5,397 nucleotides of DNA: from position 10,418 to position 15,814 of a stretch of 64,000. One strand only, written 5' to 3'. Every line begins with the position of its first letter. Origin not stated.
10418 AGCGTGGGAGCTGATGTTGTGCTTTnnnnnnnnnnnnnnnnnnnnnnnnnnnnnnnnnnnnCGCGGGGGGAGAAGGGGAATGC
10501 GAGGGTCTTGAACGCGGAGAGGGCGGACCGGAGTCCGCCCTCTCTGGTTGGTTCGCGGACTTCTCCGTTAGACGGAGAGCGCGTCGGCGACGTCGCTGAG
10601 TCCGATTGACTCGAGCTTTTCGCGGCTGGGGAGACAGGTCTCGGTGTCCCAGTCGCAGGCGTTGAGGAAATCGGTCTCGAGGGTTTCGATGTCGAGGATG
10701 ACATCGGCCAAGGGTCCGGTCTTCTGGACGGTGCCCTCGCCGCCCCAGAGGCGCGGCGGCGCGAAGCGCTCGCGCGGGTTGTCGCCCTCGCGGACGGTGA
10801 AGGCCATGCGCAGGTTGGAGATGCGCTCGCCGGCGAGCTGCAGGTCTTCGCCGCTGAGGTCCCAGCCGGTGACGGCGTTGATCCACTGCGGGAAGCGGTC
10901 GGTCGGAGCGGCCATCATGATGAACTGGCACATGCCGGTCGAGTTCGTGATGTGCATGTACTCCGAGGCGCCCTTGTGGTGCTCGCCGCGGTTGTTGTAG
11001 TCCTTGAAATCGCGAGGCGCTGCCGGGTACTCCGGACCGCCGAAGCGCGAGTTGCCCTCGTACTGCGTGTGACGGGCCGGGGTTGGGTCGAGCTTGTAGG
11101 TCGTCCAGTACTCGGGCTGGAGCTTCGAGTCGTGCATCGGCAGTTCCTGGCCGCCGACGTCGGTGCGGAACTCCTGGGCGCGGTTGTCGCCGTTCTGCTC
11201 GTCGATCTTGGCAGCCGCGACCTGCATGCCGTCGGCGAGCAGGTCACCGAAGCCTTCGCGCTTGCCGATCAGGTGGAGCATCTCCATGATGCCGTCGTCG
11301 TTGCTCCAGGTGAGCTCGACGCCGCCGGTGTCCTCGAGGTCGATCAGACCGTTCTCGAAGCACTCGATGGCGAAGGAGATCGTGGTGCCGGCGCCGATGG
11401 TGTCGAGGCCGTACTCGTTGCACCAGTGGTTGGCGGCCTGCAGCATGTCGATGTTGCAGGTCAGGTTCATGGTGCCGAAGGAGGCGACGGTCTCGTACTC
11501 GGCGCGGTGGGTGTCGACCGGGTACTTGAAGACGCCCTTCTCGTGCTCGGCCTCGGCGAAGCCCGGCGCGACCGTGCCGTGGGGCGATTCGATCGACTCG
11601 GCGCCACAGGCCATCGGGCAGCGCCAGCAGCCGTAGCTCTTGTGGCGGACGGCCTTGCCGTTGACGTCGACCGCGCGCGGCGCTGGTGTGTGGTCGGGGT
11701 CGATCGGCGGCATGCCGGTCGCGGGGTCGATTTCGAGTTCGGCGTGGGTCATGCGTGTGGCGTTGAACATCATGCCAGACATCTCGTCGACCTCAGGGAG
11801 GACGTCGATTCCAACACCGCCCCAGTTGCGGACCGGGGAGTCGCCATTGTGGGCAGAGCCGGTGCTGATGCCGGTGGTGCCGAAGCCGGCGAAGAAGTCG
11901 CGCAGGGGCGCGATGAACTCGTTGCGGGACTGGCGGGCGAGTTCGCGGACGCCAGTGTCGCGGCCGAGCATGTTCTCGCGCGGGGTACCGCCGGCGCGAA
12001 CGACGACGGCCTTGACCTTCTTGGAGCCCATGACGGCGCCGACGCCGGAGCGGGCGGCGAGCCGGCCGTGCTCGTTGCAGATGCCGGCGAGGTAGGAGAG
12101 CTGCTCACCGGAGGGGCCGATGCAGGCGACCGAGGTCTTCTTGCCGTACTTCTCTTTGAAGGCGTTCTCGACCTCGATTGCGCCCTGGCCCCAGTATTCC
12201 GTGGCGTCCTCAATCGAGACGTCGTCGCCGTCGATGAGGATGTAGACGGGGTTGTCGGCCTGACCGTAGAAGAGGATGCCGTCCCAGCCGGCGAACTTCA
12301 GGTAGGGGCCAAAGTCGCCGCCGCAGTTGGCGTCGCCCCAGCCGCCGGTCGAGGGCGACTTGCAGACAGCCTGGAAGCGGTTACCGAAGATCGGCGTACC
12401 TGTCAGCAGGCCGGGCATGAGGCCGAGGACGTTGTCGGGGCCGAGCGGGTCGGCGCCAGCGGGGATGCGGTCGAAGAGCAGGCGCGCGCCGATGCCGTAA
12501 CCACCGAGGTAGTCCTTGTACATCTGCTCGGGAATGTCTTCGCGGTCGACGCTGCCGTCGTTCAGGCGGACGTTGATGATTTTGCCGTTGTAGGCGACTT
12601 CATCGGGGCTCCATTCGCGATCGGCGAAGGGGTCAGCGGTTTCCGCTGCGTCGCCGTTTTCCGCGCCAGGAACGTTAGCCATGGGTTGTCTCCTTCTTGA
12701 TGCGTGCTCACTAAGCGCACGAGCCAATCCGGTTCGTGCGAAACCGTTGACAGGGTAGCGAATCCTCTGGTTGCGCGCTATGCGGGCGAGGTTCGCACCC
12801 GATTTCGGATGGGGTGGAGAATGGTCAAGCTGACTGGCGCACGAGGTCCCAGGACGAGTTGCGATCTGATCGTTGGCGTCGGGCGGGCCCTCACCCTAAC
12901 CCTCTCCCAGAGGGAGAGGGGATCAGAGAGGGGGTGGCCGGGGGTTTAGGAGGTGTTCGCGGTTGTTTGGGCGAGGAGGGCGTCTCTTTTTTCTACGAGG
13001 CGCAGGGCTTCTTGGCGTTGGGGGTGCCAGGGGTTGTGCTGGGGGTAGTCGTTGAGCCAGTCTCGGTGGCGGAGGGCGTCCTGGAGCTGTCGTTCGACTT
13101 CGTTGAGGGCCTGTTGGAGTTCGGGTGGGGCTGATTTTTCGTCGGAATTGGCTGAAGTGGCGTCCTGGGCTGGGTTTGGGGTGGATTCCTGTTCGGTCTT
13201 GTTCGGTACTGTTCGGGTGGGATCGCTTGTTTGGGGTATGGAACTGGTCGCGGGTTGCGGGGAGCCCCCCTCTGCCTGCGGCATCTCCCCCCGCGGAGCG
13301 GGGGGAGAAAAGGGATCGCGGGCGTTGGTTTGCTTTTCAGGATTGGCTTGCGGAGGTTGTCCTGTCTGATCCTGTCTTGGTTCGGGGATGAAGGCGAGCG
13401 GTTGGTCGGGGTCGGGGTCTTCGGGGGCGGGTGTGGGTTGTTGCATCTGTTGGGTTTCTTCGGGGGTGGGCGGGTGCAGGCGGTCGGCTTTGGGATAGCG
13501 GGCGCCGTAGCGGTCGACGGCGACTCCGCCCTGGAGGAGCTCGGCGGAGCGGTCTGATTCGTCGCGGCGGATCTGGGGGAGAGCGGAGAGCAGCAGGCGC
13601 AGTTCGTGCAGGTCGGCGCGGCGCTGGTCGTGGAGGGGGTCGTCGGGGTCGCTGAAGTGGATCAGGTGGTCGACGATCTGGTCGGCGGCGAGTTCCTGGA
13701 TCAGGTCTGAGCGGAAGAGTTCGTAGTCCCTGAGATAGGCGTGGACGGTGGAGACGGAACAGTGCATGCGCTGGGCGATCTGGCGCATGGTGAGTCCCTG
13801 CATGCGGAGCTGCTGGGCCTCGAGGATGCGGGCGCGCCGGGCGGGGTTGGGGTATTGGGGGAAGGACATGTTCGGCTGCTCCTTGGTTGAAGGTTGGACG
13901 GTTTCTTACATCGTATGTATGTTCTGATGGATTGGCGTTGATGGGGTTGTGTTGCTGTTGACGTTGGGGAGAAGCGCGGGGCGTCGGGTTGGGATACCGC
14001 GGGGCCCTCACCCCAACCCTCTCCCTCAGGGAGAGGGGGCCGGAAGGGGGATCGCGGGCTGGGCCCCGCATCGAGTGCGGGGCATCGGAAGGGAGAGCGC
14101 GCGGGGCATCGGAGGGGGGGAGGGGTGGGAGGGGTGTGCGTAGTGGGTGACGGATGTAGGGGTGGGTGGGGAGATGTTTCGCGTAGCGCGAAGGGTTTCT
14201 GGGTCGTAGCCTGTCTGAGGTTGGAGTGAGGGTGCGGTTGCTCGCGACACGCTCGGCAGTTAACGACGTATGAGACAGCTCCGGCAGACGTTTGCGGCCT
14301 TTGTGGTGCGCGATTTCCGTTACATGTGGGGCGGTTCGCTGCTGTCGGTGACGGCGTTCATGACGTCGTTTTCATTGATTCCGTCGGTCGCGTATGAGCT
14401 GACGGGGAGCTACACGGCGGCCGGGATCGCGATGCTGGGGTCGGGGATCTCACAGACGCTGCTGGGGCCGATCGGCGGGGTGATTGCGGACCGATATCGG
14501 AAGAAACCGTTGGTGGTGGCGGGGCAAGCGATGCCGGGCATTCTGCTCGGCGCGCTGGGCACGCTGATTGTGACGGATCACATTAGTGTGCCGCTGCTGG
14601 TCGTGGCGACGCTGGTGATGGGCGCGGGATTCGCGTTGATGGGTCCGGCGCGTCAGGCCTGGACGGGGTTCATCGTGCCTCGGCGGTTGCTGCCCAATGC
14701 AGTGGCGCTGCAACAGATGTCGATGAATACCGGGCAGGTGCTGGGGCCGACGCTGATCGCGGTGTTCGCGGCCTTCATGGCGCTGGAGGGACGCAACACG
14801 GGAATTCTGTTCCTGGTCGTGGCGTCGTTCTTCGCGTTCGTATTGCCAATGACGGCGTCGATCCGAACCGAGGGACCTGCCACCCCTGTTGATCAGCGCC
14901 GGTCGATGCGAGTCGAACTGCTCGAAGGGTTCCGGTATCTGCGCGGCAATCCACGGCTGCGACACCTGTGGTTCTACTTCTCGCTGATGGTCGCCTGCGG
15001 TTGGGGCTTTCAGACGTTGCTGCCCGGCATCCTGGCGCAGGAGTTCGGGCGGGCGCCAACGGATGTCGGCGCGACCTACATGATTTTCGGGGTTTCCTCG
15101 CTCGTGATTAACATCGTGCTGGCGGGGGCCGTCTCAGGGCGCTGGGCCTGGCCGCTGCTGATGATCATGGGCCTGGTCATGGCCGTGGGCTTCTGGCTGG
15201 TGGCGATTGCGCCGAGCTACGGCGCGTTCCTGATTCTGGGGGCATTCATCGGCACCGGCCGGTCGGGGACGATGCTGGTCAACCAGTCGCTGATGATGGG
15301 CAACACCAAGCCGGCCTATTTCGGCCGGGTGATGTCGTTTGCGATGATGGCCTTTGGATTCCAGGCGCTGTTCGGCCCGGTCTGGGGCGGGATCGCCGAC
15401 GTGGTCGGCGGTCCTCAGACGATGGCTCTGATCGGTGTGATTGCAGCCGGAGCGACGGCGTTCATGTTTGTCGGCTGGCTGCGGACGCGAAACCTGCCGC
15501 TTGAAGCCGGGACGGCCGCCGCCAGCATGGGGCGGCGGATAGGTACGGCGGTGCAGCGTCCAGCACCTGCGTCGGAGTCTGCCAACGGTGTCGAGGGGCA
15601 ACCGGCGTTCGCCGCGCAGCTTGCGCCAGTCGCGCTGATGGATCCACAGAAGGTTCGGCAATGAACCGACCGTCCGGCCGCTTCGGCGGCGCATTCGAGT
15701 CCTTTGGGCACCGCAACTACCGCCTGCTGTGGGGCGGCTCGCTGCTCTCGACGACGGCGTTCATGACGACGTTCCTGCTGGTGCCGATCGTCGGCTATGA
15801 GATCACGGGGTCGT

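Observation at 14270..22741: Head-to-tail array of seven MFS_3 (EntS-like) transporter domains with a shared C-terminal tail motif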

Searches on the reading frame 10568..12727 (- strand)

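Call 59: search_protein_families(library=ncbifam, proteins=[window:10568-12727:-], max_evalue=0.00001)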
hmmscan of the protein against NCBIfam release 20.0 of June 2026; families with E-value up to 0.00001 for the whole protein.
window:10568-12727:- (719 aa): 1 family
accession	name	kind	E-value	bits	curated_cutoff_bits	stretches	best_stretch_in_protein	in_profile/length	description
NF007354.0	PRK09849.1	equivalog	2.6e-55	188.3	868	1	45-270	7-229/703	aldehyde ferredoxin oxidoreductase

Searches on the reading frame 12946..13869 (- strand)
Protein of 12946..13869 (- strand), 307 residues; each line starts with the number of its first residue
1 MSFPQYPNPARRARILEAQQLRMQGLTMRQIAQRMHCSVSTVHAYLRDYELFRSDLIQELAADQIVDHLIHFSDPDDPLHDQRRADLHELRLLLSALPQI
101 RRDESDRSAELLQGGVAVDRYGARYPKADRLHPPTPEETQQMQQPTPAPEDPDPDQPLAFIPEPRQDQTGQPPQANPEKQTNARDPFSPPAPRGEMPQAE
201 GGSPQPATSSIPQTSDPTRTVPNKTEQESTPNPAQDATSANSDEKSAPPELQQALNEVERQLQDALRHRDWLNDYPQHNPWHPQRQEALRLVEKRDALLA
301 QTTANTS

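Call 48: search_protein_families(library=pfam, proteins=[window:12946-13869:-], max_evalue=0.0001)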
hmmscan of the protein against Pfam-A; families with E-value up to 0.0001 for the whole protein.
window:12946-13869:- (307 aa): 1 family
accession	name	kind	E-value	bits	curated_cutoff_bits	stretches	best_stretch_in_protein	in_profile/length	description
PF13384.12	HTH_23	-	6.9e-07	29.3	24.6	1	10-50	2-42/50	Homeodomain-like domain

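Call 59: search_protein_families(library=ncbifam, proteins=[window:12946-13869:-], max_evalue=0.00001)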
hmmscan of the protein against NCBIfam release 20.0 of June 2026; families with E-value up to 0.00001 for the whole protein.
window:12946-13869:- (307 aa): 0 families

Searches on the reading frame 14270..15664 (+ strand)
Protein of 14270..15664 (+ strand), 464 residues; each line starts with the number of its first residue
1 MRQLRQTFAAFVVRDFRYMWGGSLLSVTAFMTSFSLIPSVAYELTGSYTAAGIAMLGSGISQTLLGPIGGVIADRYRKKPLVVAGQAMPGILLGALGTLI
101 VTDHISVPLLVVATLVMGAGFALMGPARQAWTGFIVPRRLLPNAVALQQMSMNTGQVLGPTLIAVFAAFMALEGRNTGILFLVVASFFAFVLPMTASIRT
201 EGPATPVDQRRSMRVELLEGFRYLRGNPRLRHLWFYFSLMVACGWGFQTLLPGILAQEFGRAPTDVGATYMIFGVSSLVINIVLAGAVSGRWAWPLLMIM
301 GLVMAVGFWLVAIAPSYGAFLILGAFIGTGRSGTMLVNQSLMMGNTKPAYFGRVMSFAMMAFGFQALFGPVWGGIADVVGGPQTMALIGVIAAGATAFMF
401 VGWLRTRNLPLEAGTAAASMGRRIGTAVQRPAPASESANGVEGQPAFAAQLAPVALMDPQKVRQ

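Call 8: search_protein_families(library=pfam, proteins=[window:14270-15664:+], max_evalue=0.01)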
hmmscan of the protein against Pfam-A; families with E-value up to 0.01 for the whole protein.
window:14270-15664:+ (464 aa): 2 families
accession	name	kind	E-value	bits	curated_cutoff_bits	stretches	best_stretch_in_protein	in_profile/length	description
PF07690.21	MFS_1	-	6.1e-34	117.9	33.4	2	20-292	2-265/347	Major Facilitator Superfamily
PF05977.19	MFS_3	-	4.6e-12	45.6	27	1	7-390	3-381/524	Transmembrane secretion effector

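Call 9: search_protein_families(library=ncbifam, proteins=[window:14270-15664:+], max_evalue=0.01)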
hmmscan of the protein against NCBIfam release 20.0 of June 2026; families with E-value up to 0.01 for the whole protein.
window:14270-15664:+ (464 aa): 8 families
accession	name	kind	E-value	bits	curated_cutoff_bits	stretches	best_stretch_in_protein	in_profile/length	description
TIGR00900.1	2A0121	subfamily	1.2e-31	110.4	319.6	1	16-370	1-354/364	H+ Antiporter protein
NF007792.0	PRK10489.1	equivalog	2.5e-13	49.8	324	1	14-409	17-405/419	enterobactin transporter EntS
NF000245.1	macrolide_MefA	exception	3.9e-09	36.1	675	1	15-392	10-386/405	macrolide efflux MFS transporter Mef(A)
NF000246.1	macrolide_MefC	exception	7e-09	35.2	870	1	15-394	9-387/407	macrolide efflux MFS transporter Mef(C)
NF012178.0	tet_MFS_V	exception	2.7e-07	30.1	640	1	9-380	3-375/409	tetracycline efflux MFS transporter Tet(V)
TIGR00880.1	2_A_01_02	superfamily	3.7e-07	30.4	131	1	52-192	1-133/141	multidrug resistance protein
TIGR00711.1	efflux_EmrB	subfamily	0.00022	20.1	230.2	1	24-85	265-327/485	DHA2 family efflux MFS transporter permease subunit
NF000154.1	macrolide_MefEN2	exception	0.0034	16.7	800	1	23-315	15-301/401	macrolide efflux MFS transporter Mef(En2)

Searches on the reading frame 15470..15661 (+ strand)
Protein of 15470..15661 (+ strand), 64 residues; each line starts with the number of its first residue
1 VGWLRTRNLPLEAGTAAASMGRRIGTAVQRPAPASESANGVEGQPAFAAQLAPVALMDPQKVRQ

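Call 62: search_protein_families(library=pfam, proteins=[window:15470-15661:+], max_evalue=10)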
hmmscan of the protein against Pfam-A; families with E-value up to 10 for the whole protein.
window:15470-15661:+ (64 aa): 0 families
